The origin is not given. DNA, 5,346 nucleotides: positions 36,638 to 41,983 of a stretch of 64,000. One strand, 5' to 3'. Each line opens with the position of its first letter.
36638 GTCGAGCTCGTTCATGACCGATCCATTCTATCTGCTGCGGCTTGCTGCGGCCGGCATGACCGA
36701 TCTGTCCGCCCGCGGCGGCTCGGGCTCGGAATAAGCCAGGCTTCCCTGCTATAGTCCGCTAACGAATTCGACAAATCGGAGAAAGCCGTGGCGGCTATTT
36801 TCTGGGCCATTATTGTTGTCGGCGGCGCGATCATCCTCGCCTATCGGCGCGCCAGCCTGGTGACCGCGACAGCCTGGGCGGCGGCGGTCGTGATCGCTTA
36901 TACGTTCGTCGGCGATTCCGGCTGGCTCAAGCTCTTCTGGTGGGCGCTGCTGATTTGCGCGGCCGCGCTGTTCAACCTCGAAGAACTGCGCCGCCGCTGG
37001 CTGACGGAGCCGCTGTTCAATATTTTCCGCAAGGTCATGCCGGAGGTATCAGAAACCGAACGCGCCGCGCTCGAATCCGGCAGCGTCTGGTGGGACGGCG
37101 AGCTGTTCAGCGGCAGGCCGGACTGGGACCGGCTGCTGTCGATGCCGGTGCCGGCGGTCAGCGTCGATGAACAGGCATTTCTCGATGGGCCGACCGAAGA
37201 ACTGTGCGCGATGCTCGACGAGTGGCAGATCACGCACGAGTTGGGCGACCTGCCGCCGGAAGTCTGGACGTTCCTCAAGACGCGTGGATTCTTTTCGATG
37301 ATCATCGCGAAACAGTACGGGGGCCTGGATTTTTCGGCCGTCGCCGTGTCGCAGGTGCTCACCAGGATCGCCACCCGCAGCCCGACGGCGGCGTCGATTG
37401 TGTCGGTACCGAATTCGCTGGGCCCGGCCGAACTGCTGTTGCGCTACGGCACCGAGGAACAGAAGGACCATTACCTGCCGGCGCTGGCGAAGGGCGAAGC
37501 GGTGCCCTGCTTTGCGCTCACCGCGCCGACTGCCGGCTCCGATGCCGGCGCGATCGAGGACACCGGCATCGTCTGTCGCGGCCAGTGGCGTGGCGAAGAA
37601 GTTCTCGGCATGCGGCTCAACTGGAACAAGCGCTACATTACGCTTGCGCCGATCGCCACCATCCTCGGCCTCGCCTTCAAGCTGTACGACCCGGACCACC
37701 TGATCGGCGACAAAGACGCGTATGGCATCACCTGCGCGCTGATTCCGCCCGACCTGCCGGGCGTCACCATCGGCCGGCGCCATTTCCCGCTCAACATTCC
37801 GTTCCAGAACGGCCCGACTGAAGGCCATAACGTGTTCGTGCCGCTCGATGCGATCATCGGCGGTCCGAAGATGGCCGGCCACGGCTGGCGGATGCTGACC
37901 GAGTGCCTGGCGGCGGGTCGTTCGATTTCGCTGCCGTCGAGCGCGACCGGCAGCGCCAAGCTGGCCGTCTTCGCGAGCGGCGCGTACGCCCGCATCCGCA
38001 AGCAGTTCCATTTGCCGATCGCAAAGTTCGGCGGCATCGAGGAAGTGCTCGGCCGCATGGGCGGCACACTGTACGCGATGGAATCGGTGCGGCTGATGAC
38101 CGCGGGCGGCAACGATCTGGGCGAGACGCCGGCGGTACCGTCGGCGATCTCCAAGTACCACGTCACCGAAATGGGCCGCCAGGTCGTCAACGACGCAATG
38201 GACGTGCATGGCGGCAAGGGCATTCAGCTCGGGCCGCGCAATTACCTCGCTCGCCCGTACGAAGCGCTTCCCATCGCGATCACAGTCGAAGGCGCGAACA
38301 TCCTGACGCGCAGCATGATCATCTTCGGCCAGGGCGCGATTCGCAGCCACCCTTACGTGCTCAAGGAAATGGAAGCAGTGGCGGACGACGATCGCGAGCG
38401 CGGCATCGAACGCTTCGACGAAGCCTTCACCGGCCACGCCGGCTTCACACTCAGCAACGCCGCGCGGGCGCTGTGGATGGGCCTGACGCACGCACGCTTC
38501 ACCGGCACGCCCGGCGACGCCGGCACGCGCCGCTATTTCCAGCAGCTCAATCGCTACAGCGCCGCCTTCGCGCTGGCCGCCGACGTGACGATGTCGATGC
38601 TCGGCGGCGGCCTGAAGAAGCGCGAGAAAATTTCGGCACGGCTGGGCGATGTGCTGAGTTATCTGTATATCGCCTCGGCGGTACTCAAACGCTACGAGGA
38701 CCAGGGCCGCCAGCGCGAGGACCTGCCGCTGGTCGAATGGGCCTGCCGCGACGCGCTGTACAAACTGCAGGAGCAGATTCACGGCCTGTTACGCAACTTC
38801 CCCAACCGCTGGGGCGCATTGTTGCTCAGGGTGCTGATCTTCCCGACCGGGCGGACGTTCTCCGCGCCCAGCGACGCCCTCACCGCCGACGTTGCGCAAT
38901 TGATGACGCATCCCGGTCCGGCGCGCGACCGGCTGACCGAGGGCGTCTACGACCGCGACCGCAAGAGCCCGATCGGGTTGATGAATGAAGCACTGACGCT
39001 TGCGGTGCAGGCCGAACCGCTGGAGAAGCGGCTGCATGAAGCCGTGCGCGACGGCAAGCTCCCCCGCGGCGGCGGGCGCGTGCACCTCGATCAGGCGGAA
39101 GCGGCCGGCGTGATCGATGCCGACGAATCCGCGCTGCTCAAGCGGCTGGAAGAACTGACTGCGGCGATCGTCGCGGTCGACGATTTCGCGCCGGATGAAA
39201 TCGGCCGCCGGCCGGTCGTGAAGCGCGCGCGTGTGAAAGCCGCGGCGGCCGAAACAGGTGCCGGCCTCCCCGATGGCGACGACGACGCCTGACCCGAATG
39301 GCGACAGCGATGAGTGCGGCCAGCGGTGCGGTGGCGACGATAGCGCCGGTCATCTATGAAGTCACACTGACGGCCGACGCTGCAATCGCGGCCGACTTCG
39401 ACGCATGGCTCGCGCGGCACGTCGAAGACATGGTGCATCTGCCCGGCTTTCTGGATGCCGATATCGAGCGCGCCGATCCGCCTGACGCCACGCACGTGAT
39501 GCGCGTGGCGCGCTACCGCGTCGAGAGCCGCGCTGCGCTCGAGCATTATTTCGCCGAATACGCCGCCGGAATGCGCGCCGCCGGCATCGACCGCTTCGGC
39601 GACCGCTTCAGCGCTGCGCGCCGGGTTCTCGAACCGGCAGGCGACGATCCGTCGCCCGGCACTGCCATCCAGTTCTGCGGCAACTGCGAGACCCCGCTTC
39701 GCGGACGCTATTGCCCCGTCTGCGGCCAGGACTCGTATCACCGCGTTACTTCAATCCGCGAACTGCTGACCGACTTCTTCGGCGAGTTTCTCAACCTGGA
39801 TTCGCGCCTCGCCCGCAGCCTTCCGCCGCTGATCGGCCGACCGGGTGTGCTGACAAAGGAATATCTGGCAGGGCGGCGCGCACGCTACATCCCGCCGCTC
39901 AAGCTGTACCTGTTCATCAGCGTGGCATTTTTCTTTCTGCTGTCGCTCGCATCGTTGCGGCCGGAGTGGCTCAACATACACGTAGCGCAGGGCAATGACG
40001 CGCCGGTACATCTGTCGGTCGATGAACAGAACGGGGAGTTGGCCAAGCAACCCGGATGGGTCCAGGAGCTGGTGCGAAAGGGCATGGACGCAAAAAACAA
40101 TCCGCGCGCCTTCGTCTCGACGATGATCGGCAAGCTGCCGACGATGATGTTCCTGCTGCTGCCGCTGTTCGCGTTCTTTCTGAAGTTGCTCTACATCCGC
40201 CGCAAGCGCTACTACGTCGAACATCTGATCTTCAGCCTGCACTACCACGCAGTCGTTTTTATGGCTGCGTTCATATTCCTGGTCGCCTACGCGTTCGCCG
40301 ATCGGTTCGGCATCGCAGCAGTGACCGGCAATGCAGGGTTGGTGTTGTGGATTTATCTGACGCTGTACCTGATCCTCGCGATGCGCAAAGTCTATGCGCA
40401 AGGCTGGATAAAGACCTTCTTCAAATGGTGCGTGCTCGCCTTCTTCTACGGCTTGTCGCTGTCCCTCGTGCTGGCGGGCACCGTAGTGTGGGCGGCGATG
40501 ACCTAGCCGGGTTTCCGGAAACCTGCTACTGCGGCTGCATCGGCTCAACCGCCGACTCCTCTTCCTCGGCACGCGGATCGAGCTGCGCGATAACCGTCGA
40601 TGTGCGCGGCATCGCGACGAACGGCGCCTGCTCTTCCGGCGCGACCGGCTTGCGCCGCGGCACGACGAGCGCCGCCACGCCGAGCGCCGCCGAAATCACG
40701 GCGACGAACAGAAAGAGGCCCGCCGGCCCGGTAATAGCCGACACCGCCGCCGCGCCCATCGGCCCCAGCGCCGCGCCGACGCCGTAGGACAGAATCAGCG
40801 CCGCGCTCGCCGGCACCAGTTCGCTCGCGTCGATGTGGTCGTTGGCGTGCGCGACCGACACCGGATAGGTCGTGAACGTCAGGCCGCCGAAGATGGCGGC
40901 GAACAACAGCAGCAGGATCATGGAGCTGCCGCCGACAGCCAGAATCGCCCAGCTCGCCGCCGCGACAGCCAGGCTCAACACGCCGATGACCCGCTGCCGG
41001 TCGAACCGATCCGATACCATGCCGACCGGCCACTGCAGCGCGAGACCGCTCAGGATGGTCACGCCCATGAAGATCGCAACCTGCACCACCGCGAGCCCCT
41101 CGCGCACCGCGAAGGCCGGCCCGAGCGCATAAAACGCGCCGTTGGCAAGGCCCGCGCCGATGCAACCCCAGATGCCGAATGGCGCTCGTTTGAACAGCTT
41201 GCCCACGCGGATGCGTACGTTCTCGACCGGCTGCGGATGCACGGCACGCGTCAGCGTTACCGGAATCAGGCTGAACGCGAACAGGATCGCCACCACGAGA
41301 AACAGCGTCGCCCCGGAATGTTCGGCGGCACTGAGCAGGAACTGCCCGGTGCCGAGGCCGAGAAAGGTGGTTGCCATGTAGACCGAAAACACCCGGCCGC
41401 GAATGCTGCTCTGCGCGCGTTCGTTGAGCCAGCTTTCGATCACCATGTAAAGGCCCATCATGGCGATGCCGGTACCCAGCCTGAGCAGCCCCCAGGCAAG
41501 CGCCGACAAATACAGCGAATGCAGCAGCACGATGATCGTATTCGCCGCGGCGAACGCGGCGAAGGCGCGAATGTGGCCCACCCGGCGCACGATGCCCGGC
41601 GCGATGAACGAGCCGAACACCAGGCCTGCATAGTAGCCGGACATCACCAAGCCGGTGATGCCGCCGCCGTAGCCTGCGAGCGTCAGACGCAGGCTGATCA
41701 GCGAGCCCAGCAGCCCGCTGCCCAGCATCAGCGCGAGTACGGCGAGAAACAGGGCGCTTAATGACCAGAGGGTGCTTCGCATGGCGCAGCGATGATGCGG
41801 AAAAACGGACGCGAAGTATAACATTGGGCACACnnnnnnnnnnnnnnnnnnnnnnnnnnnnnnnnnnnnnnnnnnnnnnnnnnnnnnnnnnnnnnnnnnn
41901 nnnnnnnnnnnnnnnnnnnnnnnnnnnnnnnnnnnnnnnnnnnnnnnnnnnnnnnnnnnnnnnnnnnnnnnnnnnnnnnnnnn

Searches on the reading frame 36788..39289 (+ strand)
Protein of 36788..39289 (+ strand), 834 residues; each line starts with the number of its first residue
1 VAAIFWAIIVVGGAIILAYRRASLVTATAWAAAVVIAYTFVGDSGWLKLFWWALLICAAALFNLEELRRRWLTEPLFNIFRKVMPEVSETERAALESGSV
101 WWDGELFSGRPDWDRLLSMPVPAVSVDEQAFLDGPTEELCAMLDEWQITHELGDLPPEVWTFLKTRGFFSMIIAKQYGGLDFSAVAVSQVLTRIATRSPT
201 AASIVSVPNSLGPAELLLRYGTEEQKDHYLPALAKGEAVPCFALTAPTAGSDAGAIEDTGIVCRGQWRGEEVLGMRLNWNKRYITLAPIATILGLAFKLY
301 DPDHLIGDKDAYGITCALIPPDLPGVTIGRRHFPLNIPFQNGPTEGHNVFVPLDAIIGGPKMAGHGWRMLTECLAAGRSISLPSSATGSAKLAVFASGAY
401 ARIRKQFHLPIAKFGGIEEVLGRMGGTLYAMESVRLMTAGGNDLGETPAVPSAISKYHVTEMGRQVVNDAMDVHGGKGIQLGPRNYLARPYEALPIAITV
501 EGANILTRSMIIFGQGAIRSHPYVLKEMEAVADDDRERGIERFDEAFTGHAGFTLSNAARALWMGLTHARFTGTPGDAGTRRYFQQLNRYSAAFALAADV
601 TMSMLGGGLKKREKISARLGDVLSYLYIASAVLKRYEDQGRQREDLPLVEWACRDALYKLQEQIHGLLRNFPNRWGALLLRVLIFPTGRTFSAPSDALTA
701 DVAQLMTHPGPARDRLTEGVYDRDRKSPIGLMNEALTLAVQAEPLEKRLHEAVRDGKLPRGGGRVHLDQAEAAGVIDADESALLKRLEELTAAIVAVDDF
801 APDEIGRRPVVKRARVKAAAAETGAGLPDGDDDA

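Call 71: search_protein_families(library=pfam, proteins=[window:36788-39289:+], max_evalue=0.00001)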
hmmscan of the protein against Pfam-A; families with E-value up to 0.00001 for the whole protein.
window:36788-39289:+ (834 aa): 4 families
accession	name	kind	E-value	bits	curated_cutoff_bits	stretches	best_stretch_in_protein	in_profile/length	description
PF09317.16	ACDH_C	-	1e-111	373.6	25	1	518-800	1-284/284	Acyl-CoA dehydrogenase, C-terminal, bacterial type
PF02771.21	Acyl-CoA_dh_N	-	2e-17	64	22.9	1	141-237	21-113/113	Acyl-CoA dehydrogenase, N-terminal domain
PF00441.29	Acyl-CoA_dh_1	-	7.1e-15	55.9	22.4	1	364-511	1-145/150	Acyl-CoA dehydrogenase, C-terminal domain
PF02770.24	Acyl-CoA_dh_M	-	9.6e-10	39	33.3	1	241-331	1-78/97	Acyl-CoA dehydrogenase, middle domain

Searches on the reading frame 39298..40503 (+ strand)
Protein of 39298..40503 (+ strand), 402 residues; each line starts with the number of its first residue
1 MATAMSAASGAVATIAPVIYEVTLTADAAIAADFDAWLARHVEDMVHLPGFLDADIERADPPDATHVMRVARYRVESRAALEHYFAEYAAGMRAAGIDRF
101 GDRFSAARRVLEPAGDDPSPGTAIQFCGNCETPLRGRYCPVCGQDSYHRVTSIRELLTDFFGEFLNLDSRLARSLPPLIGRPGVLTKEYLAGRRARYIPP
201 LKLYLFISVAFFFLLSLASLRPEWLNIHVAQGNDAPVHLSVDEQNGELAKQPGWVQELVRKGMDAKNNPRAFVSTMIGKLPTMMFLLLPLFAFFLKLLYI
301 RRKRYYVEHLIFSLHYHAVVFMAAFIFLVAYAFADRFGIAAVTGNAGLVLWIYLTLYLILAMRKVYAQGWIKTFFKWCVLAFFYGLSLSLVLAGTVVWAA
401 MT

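Call 71: search_protein_families(library=pfam, proteins=[window:39298-40503:+], max_evalue=0.00001)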
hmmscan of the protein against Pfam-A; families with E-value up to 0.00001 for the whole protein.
window:39298-40503:+ (402 aa): 2 families
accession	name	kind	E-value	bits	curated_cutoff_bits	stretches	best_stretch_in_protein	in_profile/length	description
PF12412.13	DUF3667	-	4.6e-16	58.5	27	1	168-212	1-45/45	Protein of unknown function (DUF3667)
PF14114.12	DUF4286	-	1.8e-13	51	25.8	1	18-112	2-98/100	Domain of unknown function (DUF4286)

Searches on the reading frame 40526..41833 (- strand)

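Call 4: search_protein_families(library=ncbifam, proteins=[window:40526-41833:-], max_evalue=0.1)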
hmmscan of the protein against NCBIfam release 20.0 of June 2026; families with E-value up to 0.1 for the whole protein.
window:40526-41833:- (435 aa): 2 families
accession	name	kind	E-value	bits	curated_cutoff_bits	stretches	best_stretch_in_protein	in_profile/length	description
NF002962.0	PRK03633.1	equivalog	4.2e-43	147.9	361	1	28-387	11-367/382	MFS transporter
NF005291.0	PRK06814.1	equivalog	9.6e-06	23.8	1349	1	249-418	55-221/1140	acyl-[ACP]--phospholipid O-acyltransferase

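Call 5: search_protein_families(library=pfam, proteins=[window:40526-41833:-], max_evalue=0.1)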
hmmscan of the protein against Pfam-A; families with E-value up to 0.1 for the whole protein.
window:40526-41833:- (435 aa): 2 families
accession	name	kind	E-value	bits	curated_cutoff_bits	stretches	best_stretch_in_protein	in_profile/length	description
PF07690.21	MFS_1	-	1.1e-26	94.1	33.4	2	28-322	1-314/347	Major Facilitator Superfamily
PF06779.20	MFS_4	-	0.0019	18.1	26.3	1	64-390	34-362/364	Uncharacterised MFS-type transporter YbfB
